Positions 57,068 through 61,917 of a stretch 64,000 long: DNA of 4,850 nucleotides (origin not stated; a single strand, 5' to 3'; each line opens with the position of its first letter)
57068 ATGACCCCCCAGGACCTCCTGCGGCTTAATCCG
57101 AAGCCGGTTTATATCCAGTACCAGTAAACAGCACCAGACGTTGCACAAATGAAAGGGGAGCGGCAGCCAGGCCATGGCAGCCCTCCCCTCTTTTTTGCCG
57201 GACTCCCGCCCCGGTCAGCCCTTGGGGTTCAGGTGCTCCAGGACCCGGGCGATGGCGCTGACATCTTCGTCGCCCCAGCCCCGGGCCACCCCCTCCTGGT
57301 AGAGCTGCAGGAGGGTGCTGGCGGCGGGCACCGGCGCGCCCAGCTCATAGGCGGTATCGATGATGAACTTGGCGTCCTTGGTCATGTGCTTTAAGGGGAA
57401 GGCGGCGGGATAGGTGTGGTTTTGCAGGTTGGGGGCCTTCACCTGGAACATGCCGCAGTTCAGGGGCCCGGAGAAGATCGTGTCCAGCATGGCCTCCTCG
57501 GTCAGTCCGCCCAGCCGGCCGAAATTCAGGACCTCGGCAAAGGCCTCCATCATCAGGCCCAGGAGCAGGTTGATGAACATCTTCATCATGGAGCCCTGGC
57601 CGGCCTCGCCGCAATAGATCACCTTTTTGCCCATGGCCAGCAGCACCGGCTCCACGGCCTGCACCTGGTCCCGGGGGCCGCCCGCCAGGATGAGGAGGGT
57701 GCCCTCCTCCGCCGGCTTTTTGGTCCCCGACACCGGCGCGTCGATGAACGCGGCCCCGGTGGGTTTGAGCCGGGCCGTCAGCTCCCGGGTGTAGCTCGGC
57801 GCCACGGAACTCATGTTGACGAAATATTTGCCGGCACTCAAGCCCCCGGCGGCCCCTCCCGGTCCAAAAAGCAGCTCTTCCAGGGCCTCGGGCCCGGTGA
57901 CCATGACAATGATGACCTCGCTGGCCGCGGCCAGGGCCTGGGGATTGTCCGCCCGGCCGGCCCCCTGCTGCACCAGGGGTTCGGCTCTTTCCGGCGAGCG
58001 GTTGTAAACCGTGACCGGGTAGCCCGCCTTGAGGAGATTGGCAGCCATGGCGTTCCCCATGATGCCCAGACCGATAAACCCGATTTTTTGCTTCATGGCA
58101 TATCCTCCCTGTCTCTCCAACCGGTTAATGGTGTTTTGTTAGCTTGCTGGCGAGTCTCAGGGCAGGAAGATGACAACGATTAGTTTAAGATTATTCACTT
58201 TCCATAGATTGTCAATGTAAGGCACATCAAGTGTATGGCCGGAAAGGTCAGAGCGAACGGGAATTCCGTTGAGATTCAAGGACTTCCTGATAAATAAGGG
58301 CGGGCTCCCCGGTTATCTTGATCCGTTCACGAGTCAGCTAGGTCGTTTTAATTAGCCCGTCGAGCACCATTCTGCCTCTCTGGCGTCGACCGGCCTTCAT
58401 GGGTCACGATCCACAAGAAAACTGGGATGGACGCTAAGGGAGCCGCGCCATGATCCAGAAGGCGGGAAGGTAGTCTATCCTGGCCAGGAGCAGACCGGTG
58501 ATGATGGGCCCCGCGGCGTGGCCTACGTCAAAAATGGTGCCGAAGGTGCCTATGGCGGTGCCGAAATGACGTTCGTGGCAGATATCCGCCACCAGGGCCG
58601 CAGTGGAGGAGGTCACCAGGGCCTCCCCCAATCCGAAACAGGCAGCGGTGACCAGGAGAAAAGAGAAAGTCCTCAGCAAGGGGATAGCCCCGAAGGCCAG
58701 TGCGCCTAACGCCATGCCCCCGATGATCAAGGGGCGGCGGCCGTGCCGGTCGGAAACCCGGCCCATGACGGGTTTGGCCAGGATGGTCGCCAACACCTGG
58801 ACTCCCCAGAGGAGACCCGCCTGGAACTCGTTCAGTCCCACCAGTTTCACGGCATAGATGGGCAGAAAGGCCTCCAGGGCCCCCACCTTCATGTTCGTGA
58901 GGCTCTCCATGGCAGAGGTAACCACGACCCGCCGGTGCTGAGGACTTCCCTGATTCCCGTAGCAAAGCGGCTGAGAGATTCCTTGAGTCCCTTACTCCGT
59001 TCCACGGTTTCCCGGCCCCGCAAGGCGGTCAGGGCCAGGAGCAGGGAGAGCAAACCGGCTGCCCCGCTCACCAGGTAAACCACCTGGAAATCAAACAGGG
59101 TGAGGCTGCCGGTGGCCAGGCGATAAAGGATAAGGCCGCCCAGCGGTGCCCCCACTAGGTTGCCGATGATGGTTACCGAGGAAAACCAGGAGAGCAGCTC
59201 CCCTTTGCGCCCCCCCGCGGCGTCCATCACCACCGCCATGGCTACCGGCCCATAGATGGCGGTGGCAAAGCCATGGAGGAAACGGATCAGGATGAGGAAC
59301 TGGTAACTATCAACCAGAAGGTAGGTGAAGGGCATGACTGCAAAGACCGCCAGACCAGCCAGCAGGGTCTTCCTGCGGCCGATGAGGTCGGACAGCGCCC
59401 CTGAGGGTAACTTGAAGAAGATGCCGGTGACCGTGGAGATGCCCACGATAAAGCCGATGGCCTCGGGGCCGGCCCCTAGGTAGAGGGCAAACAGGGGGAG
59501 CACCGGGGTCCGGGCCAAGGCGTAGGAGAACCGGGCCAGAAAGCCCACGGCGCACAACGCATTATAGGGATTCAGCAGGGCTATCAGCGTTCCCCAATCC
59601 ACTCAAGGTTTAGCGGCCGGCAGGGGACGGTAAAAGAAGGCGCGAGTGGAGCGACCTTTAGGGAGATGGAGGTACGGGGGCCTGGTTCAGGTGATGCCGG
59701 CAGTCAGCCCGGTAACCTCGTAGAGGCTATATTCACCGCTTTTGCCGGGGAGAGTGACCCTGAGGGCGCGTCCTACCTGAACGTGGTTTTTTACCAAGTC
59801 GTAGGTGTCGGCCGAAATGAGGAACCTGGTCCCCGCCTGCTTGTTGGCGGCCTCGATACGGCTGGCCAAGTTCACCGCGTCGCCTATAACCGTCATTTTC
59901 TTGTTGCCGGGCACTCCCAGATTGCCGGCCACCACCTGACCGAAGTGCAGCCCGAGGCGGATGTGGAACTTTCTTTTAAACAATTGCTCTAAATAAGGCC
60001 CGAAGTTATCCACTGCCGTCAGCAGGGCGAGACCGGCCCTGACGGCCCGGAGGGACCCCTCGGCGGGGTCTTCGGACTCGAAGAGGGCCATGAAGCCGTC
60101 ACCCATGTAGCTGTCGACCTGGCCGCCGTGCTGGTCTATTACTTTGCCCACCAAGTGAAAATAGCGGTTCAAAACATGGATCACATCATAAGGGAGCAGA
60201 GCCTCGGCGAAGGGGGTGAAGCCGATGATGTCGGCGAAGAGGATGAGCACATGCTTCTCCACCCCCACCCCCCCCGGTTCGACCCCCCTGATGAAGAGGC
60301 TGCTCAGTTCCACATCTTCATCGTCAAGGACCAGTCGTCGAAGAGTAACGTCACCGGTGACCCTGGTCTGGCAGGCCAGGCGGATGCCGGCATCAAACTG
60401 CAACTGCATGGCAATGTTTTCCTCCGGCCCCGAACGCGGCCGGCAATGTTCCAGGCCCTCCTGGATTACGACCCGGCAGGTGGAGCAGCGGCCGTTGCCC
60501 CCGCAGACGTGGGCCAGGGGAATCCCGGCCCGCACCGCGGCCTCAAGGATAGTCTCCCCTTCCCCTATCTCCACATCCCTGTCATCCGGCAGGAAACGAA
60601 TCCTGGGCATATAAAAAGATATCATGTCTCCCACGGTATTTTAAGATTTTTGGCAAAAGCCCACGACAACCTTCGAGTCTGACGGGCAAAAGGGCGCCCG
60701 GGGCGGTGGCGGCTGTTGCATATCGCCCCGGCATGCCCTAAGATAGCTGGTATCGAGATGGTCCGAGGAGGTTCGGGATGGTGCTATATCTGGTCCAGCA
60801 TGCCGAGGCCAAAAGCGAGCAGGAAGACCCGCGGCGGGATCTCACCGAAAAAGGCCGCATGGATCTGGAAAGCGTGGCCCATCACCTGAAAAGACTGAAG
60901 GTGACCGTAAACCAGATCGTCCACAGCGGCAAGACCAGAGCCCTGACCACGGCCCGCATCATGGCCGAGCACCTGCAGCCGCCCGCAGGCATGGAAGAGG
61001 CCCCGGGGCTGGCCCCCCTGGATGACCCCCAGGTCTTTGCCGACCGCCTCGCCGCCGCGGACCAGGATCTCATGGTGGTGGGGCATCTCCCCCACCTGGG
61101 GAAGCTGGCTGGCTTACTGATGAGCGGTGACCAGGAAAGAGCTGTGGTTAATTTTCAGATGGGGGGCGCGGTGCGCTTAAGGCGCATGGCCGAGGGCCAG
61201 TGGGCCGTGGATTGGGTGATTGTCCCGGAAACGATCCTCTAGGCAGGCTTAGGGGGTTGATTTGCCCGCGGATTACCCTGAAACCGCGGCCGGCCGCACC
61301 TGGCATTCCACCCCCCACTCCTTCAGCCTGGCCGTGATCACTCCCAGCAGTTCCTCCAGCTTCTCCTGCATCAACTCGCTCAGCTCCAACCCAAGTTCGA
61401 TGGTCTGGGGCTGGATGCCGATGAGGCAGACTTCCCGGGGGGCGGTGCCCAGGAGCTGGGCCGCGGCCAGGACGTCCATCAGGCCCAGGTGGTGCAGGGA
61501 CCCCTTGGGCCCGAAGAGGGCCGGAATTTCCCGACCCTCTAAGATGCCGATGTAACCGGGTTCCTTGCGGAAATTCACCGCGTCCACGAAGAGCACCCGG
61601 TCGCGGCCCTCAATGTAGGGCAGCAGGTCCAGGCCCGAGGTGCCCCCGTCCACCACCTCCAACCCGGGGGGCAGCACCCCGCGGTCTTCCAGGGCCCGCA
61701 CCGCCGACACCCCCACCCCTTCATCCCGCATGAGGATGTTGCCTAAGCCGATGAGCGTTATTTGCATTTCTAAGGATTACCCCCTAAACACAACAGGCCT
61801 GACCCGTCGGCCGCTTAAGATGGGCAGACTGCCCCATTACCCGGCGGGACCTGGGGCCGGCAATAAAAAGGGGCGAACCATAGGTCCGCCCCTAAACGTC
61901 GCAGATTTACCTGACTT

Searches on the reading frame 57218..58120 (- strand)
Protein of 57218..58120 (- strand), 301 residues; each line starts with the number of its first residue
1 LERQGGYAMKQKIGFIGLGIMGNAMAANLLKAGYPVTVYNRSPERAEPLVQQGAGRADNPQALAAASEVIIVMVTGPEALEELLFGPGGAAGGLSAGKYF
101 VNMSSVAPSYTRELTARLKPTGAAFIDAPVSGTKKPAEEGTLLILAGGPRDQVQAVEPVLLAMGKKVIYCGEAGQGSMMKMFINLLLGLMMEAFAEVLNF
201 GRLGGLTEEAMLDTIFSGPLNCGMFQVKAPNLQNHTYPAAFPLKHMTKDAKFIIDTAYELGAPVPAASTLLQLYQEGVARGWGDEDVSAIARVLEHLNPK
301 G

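Call 49: search_protein_families(library=pfam, proteins=[window:57218-58120:-], max_evalue=0.00001)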
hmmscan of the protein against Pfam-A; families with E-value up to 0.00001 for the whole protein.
window:57218-58120:- (301 aa): 5 families
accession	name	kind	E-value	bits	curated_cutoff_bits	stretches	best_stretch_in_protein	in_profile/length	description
PF03446.21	NAD_binding_2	-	7.2e-49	166.3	21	1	12-171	1-161/161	NAD binding domain of 6-phosphogluconate dehydrogenase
PF14833.11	NAD_binding_11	-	6.4e-23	81.7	30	1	174-294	1-122/122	NAD-binding of NADP-dependent 3-hydroxyisobutyrate dehydrogenase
PF03807.23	F420_oxidored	-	5.6e-11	43.3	21.6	1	12-82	1-74/94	NADP oxidoreductase coenzyme F420-dependent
PF02826.25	2-Hacid_dh_C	-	6.3e-07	29.4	25.1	1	9-79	35-104/178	D-isomer specific 2-hydroxyacid dehydrogenase, NAD binding domain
PF01488.26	Shikimate_DH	-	2e-06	28.4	24.3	1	9-72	11-81/138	Shikimate / quinate 5-dehydrogenase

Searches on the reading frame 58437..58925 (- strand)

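Call 49: search_protein_families(library=pfam, proteins=[window:58437-58925:-], max_evalue=0.00001)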
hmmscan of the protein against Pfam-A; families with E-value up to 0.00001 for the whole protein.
window:58437-58925:- (163 aa): 3 families
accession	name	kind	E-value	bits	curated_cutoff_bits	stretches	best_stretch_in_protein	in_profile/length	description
PF07690.21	MFS_1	-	5.7e-26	91.7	33.4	1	15-160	13-158/347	Major Facilitator Superfamily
PF12832.13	MFS_1_like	-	1e-10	41.7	25.2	1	7-148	221-363/373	MFS_1 like family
PF13347.12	MFS_2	-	7.2e-07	28.5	27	1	7-152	233-386/427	MFS/sugar transport protein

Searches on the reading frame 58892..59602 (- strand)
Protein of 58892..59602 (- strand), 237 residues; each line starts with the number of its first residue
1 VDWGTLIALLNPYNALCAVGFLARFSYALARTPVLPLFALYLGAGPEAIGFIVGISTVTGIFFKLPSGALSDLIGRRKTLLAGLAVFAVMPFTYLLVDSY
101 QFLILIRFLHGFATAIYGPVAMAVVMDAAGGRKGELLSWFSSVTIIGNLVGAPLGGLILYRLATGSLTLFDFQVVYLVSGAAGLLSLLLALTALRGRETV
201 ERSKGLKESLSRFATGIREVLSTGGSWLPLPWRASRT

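Call 49: search_protein_families(library=pfam, proteins=[window:58892-59602:-], max_evalue=0.00001)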
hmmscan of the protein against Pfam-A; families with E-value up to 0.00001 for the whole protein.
window:58892-59602:- (237 aa): 3 families
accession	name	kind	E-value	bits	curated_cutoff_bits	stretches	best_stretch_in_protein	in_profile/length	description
PF07690.21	MFS_1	-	1.7e-28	100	33.4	1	17-222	2-201/347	Major Facilitator Superfamily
PF12832.13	MFS_1_like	-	8.2e-06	25.5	25.2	0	15-159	216-362/373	MFS_1 like family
PF05977.19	MFS_3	-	9.9e-06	24.7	27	0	44-177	42-179/524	Transmembrane secretion effector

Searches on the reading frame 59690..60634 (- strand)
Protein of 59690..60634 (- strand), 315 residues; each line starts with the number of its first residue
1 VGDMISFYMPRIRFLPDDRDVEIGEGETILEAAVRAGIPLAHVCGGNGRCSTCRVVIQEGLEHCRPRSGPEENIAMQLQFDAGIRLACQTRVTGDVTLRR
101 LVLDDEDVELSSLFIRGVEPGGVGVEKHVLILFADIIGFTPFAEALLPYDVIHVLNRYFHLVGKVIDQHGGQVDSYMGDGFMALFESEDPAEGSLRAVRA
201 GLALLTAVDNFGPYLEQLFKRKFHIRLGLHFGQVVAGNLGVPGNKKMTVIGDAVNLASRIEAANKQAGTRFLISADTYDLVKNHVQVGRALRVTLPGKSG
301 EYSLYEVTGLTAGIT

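Call 49: search_protein_families(library=pfam, proteins=[window:59690-60634:-], max_evalue=0.00001)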
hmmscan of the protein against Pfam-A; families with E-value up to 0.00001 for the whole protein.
window:59690-60634:- (315 aa): 2 families
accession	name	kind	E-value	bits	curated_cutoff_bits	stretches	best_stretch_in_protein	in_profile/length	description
PF00211.25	Guanylate_cyc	-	9.9e-22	77.9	21.9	1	128-302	8-176/183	Adenylate and Guanylate cyclase catalytic domain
PF00111.32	Fer2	-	1.9e-12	47.4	21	1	18-93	7-77/77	2Fe-2S iron-sulfur cluster binding domain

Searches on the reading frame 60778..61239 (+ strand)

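Call 49: search_protein_families(library=pfam, proteins=[window:60778-61239:+], max_evalue=0.00001)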
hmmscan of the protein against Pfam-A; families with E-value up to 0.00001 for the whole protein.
window:60778-61239:+ (154 aa): 1 family
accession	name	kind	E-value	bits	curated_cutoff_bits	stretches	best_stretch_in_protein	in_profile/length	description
PF00300.27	His_Phos_1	-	4.7e-07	30.1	21.7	1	3-72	1-73/194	Histidine phosphatase superfamily (branch 1)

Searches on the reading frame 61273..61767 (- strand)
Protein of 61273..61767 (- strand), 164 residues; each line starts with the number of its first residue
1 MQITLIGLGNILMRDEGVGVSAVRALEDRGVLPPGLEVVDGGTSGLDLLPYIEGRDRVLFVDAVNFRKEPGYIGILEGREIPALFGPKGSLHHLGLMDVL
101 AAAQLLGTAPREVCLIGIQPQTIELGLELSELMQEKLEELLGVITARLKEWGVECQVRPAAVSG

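Call 49: search_protein_families(library=pfam, proteins=[window:61276-61767:-], max_evalue=0.00001)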
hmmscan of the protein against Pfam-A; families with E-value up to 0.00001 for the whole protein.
window:61276-61767:- (164 aa): 1 family
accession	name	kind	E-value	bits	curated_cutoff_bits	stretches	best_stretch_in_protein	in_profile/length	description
PF01750.23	HycI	-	5.6e-28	97.8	23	1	21-145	2-128/130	Hydrogenase maturation protease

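Call 56: find_encoding_contigs(protein=window:61273-61767:-, flank=10000, max_places=4)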
Protein window:61273-61767:- (164 aa): no gene with exactly this product is on record in the collection.
